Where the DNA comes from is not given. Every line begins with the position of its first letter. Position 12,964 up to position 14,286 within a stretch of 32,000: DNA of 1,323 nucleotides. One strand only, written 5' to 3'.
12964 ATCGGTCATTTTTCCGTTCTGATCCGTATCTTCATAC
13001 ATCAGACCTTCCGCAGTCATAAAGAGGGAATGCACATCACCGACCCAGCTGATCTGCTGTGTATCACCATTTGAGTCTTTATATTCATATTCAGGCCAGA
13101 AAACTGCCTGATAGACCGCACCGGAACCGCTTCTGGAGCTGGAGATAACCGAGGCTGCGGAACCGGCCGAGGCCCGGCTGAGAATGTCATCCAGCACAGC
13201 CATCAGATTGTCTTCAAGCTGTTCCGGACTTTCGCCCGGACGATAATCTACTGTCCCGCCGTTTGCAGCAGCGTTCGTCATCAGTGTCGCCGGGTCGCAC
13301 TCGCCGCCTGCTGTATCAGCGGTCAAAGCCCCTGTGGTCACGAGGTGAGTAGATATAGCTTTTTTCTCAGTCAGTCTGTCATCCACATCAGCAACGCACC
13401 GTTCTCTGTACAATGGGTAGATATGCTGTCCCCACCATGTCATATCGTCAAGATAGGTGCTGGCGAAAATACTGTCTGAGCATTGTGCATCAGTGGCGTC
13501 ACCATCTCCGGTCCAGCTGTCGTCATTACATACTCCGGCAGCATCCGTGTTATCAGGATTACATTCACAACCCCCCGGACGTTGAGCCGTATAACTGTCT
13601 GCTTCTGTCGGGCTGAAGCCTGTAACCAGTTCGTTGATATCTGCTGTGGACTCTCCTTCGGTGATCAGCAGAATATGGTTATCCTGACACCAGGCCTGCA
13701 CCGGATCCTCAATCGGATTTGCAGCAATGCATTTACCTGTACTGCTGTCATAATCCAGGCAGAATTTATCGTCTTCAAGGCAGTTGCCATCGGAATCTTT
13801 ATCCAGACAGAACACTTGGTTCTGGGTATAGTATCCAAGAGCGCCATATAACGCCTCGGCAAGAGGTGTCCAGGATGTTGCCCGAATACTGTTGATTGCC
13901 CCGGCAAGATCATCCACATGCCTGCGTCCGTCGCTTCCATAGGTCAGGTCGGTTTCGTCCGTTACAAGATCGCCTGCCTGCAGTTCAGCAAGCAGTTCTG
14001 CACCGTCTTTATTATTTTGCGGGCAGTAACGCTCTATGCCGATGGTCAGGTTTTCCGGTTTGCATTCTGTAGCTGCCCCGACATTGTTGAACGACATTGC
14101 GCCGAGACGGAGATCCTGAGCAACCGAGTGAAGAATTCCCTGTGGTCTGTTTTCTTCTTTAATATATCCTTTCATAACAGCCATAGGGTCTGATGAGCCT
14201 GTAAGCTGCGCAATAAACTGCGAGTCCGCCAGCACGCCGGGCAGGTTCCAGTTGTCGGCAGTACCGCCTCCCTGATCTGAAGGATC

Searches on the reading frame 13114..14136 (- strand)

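Call 61: search_protein_families(library=pfam, proteins=[window:13114-14136:-], max_evalue=10)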
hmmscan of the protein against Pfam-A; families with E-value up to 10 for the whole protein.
seq(341 aa): 1 family
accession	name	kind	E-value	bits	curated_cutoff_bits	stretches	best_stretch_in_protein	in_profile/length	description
PF00129.23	MHC_I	-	0.024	14.7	28.3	1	143-201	54-112/179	Class I Histocompatibility antigen, domains alpha 1 and 2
